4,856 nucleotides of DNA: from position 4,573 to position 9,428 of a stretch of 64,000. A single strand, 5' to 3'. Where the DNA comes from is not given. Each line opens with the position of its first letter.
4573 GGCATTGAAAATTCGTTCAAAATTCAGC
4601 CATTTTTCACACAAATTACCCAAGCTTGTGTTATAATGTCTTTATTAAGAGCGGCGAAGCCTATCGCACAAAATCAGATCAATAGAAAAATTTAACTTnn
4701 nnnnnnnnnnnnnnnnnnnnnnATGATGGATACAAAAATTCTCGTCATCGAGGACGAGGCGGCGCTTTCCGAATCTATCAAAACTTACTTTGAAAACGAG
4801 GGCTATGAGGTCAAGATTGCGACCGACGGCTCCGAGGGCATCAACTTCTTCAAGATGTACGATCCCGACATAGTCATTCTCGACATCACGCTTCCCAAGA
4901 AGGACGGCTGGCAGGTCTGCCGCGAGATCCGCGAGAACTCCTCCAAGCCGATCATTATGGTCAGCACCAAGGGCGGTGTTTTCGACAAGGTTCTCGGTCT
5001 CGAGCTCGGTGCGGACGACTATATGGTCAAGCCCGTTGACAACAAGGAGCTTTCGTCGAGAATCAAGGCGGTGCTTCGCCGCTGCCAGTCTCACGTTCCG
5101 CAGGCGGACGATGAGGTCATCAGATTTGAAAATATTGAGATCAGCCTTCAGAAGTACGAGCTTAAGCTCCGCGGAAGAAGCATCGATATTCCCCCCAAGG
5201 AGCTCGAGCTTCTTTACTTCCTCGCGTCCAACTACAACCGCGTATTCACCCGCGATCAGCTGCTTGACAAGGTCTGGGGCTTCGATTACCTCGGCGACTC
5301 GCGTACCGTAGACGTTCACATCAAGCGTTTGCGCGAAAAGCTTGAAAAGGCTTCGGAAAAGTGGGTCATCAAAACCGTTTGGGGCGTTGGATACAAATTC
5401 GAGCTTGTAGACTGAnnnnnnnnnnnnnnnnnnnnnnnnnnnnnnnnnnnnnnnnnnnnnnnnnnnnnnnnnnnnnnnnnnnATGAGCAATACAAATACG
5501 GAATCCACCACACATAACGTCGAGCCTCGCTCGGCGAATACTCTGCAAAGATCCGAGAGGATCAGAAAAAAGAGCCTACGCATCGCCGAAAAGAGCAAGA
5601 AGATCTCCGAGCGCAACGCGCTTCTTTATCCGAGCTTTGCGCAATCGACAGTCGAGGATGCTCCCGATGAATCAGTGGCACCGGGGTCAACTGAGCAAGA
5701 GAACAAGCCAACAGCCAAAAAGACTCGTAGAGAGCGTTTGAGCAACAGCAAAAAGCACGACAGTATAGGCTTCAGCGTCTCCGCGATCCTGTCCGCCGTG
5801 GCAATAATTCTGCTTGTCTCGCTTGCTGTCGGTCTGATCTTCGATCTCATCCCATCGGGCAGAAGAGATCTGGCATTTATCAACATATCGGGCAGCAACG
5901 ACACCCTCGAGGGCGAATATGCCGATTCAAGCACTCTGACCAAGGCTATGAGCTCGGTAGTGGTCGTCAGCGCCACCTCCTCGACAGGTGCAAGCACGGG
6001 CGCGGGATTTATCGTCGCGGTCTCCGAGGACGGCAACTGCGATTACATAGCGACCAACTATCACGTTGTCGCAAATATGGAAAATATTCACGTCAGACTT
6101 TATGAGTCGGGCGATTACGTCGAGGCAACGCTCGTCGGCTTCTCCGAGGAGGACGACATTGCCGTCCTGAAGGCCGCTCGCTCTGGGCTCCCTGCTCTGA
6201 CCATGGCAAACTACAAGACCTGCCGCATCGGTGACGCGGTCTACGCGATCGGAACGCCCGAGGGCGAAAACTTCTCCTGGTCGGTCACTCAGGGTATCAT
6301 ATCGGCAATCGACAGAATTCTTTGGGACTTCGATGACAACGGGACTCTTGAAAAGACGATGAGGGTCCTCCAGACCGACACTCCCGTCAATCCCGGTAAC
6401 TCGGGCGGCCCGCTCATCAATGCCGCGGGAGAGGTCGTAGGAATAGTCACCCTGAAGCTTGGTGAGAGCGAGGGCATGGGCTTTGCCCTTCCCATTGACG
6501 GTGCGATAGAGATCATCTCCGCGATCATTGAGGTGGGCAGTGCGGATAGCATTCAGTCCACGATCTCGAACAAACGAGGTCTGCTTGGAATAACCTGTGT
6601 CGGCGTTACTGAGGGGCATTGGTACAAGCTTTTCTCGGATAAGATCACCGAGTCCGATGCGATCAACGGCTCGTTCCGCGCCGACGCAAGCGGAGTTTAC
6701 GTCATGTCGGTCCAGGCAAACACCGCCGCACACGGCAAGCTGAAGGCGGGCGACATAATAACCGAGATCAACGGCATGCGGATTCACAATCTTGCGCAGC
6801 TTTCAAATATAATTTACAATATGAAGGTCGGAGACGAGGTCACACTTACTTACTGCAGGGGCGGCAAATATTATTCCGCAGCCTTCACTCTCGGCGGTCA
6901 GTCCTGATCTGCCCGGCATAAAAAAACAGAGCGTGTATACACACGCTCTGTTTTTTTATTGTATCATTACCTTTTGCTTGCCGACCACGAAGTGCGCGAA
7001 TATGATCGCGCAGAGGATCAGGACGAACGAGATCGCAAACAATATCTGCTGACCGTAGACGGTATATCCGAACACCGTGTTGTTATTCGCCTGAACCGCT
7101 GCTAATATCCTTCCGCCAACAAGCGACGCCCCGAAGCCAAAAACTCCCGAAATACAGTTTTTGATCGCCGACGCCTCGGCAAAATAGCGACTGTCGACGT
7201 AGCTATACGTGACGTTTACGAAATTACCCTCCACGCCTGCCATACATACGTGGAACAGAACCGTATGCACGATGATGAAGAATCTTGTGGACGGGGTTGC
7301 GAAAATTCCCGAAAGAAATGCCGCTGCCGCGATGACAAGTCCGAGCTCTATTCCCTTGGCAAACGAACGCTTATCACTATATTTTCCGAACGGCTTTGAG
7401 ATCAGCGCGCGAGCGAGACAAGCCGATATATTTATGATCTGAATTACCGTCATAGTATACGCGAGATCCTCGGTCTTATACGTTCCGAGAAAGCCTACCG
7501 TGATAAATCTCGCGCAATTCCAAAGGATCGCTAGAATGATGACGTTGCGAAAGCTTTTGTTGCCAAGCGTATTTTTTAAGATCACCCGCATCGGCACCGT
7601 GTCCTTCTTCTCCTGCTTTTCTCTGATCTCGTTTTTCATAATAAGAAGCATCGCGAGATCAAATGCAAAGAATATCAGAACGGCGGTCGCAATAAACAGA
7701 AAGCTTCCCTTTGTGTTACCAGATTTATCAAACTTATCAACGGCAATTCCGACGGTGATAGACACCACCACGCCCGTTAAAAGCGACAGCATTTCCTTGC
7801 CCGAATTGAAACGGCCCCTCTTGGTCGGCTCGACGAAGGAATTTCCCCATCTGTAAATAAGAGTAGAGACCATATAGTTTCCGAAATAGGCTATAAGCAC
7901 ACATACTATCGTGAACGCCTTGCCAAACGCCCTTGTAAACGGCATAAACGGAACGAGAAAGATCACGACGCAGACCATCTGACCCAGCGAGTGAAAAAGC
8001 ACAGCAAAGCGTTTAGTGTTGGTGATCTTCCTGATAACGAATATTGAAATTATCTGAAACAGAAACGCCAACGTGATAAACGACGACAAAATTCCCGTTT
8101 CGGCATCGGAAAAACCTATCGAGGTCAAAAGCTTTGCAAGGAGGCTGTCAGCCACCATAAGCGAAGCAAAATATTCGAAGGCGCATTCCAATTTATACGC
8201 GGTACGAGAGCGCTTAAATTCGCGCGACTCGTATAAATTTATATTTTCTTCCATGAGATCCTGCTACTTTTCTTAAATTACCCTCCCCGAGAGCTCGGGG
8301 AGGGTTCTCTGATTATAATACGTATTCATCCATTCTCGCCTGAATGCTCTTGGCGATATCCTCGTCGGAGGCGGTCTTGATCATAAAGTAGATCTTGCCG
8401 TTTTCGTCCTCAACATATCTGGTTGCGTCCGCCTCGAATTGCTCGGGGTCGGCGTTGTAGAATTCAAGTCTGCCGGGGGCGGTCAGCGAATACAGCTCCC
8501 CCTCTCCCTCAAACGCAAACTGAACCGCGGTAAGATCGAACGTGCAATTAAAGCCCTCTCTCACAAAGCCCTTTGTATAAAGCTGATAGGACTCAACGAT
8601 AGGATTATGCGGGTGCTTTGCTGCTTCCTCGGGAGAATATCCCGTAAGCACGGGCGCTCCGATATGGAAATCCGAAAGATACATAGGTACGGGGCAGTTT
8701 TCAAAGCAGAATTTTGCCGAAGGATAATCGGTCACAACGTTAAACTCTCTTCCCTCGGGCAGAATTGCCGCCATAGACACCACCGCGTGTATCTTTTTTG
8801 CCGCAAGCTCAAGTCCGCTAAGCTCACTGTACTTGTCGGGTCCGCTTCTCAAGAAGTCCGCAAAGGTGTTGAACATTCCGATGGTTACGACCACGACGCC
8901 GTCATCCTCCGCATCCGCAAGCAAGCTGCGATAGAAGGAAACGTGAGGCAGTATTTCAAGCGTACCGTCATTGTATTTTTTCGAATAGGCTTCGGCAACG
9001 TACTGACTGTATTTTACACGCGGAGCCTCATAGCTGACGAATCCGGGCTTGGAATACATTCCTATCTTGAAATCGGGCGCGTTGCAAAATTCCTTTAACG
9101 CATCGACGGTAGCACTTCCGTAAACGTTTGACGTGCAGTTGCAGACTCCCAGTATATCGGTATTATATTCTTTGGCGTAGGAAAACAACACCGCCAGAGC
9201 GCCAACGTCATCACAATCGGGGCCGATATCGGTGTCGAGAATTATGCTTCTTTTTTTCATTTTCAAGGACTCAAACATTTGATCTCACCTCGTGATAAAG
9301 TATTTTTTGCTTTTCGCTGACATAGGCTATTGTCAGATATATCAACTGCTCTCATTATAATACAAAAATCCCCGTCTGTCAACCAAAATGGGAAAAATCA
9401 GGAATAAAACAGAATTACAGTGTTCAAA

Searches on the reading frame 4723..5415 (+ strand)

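Call 19: search_protein_families(library=pfam, proteins=[window:4723-5415:+], max_evalue=0.001)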
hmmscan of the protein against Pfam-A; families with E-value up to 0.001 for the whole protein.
window:4723-5415:+ (230 aa): 3 families
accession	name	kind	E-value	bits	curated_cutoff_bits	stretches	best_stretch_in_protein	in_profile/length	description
PF00486.34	Trans_reg_C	-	9.8e-29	99.7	26.2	1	151-226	1-77/77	Transcriptional regulatory protein, C terminal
PF00072.30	Response_reg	-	2e-27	96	30.2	1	6-114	1-110/111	Response regulator receiver domain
PF23198.2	PDE8A_N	-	5.7e-05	23.5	29.6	1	6-76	13-85/147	PDE8A-like, N-terminal domain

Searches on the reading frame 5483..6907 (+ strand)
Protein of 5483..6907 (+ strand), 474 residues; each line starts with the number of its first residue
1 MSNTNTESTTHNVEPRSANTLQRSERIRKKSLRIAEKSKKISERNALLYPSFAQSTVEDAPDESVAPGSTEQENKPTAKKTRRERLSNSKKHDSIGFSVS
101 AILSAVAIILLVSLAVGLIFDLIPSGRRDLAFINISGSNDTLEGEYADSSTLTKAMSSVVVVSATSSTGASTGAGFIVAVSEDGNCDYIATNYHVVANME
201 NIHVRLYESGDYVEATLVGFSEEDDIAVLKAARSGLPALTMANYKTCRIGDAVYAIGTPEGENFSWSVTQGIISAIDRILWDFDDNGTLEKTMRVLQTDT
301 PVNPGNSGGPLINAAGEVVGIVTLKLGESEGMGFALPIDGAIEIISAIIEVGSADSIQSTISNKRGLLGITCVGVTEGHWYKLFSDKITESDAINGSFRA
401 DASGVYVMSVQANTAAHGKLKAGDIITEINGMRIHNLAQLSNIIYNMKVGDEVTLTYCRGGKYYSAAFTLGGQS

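Call 19: search_protein_families(library=pfam, proteins=[window:5483-6907:+], max_evalue=0.001)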
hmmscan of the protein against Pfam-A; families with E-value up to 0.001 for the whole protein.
window:5483-6907:+ (474 aa): 5 families
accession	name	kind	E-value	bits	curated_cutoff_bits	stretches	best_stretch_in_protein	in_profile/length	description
PF13365.12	Trypsin_2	-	2e-31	110.1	27.6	1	173-321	1-144/144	Trypsin-like peptidase domain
PF13180.12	PDZ_2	-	6e-16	58.9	27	1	397-465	6-75/80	PDZ domain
PF00089.32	Trypsin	-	6.9e-14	52.6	20.6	1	187-340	35-215/220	Trypsin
PF00595.29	PDZ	-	4.6e-12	46.6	23.2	1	362-456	5-79/81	PDZ domain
PF17820.7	PDZ_6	-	5.1e-08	33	27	1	407-459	2-54/54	PDZ domain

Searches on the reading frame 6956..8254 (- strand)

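Call 19: search_protein_families(library=pfam, proteins=[window:6956-8254:-], max_evalue=0.001)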
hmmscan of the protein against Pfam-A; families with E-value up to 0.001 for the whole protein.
window:6956-8254:- (432 aa): 1 family
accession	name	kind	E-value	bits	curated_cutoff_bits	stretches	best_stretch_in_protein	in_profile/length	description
PF07690.21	MFS_1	-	1.5e-13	50.8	33.4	1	29-373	9-343/347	Major Facilitator Superfamily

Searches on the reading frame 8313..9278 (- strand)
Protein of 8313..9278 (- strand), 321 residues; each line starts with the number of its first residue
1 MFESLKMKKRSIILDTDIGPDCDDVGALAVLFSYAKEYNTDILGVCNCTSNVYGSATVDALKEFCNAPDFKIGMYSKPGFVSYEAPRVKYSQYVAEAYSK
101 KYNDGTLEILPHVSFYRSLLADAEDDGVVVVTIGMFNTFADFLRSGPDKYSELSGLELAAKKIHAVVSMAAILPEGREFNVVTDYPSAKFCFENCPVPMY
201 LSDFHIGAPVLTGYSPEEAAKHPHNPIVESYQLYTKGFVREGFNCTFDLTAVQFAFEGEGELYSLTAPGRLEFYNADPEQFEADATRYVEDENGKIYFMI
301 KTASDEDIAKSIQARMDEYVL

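Call 19: search_protein_families(library=pfam, proteins=[window:8313-9278:-], max_evalue=0.001)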
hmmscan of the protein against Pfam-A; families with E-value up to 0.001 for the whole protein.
window:8313-9278:- (321 aa): 1 family
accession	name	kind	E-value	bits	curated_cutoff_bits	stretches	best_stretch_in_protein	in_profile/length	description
PF01156.24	IU_nuc_hydro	-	5.3e-06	26.7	34.2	1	12-205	1-187/297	Inosine-uridine preferring nucleoside hydrolase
